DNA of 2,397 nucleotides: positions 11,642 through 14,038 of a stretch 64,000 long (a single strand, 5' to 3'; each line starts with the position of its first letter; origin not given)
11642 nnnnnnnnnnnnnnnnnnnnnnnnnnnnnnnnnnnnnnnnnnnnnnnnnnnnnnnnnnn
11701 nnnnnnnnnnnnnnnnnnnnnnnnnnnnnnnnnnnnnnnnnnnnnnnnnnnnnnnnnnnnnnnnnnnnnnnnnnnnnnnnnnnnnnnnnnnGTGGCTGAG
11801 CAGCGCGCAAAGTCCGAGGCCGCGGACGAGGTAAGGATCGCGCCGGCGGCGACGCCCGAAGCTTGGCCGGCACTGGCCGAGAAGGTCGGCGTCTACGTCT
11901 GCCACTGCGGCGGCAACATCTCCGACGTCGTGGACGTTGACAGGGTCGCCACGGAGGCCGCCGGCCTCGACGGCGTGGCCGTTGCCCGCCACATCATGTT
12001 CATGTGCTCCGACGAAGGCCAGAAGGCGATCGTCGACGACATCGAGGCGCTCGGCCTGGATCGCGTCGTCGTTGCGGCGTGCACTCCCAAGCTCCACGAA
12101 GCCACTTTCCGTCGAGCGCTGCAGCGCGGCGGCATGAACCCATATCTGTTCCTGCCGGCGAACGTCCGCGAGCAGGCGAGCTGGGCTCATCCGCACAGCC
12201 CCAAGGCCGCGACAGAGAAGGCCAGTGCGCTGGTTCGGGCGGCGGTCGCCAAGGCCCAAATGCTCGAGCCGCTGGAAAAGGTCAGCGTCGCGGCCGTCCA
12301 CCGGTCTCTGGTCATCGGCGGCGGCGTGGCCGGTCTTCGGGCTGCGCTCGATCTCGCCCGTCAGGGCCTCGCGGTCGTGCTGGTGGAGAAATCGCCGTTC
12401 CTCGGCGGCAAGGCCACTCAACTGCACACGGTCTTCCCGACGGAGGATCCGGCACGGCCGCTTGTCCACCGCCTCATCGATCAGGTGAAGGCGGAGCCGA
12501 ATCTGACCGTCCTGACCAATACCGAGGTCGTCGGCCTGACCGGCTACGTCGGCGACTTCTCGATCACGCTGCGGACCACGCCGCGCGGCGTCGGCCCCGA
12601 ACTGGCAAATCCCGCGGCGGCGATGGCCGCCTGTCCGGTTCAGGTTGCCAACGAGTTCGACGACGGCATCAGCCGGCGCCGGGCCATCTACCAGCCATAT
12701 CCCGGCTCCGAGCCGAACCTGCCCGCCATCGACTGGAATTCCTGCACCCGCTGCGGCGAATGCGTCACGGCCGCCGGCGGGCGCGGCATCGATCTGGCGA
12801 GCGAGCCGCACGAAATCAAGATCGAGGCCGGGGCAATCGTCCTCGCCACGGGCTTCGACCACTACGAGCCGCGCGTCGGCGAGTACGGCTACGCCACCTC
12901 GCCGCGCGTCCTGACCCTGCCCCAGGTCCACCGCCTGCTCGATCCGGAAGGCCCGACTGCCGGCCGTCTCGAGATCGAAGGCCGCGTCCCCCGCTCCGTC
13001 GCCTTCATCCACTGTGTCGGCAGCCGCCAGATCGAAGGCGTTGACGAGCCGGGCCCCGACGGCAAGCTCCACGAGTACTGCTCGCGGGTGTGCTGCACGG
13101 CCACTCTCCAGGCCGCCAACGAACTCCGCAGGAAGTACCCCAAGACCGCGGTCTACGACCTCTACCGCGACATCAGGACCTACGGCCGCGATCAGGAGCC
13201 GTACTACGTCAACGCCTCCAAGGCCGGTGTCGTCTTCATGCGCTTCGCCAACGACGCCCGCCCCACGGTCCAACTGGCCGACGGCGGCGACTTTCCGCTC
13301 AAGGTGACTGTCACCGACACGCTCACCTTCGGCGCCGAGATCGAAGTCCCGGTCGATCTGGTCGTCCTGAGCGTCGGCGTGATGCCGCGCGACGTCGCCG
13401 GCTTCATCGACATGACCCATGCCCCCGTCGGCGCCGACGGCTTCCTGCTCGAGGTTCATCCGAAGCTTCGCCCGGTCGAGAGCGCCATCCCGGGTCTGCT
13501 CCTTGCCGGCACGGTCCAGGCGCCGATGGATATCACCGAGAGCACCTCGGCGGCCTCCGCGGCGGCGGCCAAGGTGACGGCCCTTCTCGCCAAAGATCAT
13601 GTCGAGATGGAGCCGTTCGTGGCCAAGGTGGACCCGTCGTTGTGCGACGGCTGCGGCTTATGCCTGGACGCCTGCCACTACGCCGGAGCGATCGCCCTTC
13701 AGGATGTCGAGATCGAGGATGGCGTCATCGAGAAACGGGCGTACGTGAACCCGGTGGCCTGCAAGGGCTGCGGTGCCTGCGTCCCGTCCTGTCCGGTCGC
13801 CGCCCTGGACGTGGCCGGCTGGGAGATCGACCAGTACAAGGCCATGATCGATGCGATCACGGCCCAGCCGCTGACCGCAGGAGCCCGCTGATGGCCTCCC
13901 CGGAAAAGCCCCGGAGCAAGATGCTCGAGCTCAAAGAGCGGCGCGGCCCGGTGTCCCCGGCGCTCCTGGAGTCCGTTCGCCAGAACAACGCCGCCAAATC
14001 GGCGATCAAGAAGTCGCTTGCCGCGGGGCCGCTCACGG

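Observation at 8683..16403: Ten-gene ArsR-led operon joining a TusA/DsrE/rhodanese sulfur relay to a Qmo-like HdrA-HdrA-HdrC/E membrane complex, without AprBA, HdrB or LbpA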

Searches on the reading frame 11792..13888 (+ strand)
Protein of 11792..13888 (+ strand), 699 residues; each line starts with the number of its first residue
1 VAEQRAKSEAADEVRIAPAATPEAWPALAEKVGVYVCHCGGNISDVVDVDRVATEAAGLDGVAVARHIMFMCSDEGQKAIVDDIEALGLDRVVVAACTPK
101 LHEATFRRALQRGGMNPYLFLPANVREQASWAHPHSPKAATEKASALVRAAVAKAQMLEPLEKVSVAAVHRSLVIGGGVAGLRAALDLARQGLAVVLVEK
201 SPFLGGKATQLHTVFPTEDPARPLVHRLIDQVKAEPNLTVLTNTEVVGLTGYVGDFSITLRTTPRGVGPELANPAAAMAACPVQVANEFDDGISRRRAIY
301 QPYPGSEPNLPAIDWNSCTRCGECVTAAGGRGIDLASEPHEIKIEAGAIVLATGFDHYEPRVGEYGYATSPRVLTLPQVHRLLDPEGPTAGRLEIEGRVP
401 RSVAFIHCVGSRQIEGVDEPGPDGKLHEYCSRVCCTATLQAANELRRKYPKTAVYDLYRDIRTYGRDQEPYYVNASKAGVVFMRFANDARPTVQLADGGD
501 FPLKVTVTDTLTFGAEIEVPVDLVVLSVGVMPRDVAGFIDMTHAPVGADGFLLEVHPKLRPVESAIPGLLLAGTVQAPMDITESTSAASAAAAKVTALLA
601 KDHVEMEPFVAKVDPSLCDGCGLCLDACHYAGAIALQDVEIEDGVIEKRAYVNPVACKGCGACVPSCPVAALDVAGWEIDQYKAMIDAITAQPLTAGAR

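Call 4: search_protein_families(library=pfam, proteins=[window:11792-13888:+], max_evalue=0.01)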
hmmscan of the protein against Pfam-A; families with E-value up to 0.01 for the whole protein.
window:11792-13888:+ (699 aa): 23 families
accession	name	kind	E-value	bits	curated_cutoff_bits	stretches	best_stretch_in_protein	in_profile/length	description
PF00037.32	Fer4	-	1.7e-11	43.8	21.1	2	651-672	2-23/24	4Fe-4S binding domain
PF12838.12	Fer4_7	-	3.7e-11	43.8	27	1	618-671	2-52/52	4Fe-4S dicluster domain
PF12831.13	FAD_oxidored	-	7.1e-11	42.5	27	1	173-231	3-63/416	FAD dependent oxidoreductase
PF07992.20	Pyr_redox_2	-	1.5e-09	38.2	26.1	1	173-249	4-78/291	Pyridine nucleotide-disulphide oxidoreductase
PF12797.12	Fer4_2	-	2.2e-09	37.1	24.5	0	311-327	3-19/22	4Fe-4S binding domain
PF12837.12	Fer4_6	-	1.4e-08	34.7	25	2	610-634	1-24/24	4Fe-4S binding domain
PF00890.30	FAD_binding_2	-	1.5e-08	34.7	20.4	1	173-208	3-37/414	FAD binding domain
PF01266.30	DAO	-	2.4e-07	31.1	27.9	1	173-209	3-39/353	FAD dependent oxidoreductase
PF13450.12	NAD_binding_8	-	3e-07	31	21.9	1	174-210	1-37/68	NAD(P)-binding Rossmann-like domain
PF13187.11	Fer4_9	-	4.9e-07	30.1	27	1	618-670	2-50/52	4Fe-4S dicluster domain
PF12800.12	Fer4_4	-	2.1e-06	28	24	1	615-630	1-16/17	4Fe-4S binding domain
PF13237.11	Fer4_10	-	2.3e-06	27.9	25.5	2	613-668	4-53/53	4Fe-4S dicluster domain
PF13183.11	Fer4_8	-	1.7e-05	25.7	27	0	618-669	5-66/68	4Fe-4S dicluster domain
PF14697.11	Fer4_21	-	4.2e-05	24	35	1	611-670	1-55/59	4Fe-4S dicluster domain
PF03486.20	HI0933_like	-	7.2e-05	22.8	50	1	172-207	3-38/244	HI0933-like protein Rossmann domain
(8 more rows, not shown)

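Call 5: search_protein_families(library=ncbifam, proteins=[window:11792-13888:+], max_evalue=0.01)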
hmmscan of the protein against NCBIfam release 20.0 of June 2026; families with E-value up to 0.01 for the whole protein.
window:11792-13888:+ (699 aa): 117 families (the best 25 are shown)
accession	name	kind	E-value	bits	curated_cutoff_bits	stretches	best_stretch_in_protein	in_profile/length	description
NF040770.1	hetero_SS_HdrA2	exception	1.9e-188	628.2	1100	1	31-692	1-643/777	CoB-CoM heterodisulfide reductase HdrA2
NF041891.1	hdrA_Methbact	equivalog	1.6e-139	466.5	1300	1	31-689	2-635/762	ferredoxin:CoB-CoM heterodisulfide reductase subunit HdrA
NF041778.1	hetero_SS_HdrA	equivalog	5.6e-131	437.8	1400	1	29-690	5-651/771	ferredoxin:CoB-CoM heterodisulfide reductase subunit HdrA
TIGR03467.1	HpnE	equivalog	3e-09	36.7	283.05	1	173-211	2-40/430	hydroxysqualene dehydroxylase HpnE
TIGR01372.1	soxA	subfamily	4.2e-09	34.8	1164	1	171-249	170-247/996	sarcosine oxidase subunit alpha family protein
NF005560.0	PRK07233.1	equivalog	7e-08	31.7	252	1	173-212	4-43/435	hypothetical protein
NF045637.1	carotdesatCrtDProt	equivalog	1.5e-07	30.4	580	1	173-213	2-42/485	1-hydroxycarotenoid 3,4-desaturase CrtD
TIGR02179.1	PorD_KorD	subfamily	4e-07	30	60.05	0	652-674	52-74/78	2-oxoacid:acceptor oxidoreductase, delta subunit, pyruvate/2-ketoisovalerate family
TIGR03997.1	mycofact_OYE_2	equivalog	4.4e-07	28.7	793.15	1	165-234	374-443/645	mycofactocin system FadH/OYE family oxidoreductase 2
NF042909.1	FMH_DH_FwdF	exception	5.5e-07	29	375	1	612-681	253-320/336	tungsten-dependent formylmethanofuran dehydrogenase subunit FwdF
NF041087.1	bile_acid_BaiCD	equivalog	1.1e-06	27.1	825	1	168-208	379-419/642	bile acid Fe-S flavoenzyme BaiCD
TIGR02734.1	crtI_fam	subfamily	1.7e-06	27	238.1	1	173-212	2-41/504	phytoene desaturase family protein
TIGR01971.1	NuoI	subfamily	1.8e-06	27.5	113.05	1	617-674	43-100/121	NADH-quinone oxidoreductase, chain I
NF004789.0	PRK06134.1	subfamily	2.1e-06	26.6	747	1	173-208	16-51/581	FAD-dependent oxidoreductase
TIGR02512.1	FeFe_hydrog_A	subfamily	2.7e-06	26.5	405.95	1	612-675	3-70/375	[FeFe] hydrogenase, group A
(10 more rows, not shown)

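Call 19: search_solved_structures(query=window:11792-13888:+, max_evalue=0.00001)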
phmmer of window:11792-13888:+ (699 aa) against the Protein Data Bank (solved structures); distinct sequences matched with E-value up to 0.00001: 8.
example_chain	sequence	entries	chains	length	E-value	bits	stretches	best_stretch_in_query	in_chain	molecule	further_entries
8rvu_a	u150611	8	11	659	9.2e-154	517.1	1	30-694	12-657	H(2):CoB-CoM heterodisulfide,ferredoxin reductase subunit A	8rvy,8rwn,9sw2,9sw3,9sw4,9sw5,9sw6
8rvv_A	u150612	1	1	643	1.4e-152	513.2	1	31-688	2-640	H(2):CoB-CoM heterodisulfide,ferredoxin reductase subunit A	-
5odc_A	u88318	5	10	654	6.2e-151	507.7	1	31-678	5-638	Heterodisulfide reductase, subunit A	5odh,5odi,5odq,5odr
9sfi_A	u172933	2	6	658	5.3e-137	461.7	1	31-690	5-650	CoB--CoM heterodisulfide reductase iron-sulfur subunit A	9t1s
7bkb_A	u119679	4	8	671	5.4e-130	438.5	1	31-690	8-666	CoB--CoM heterodisulfide reductase iron-sulfur subunit A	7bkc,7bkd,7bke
6tjr_A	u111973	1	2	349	6.6e-29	104.5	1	344-596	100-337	Fumarate reductase/succinate dehydrogenase flavoprotein domain protein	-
9sw6_G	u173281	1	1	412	4.7e-08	35.5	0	616-674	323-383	Polyferredoxin protein MvhB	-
7bkb_K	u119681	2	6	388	6.1e-07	31.9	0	609-683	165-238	Formylmethanofuran dehydrogenase, subunit F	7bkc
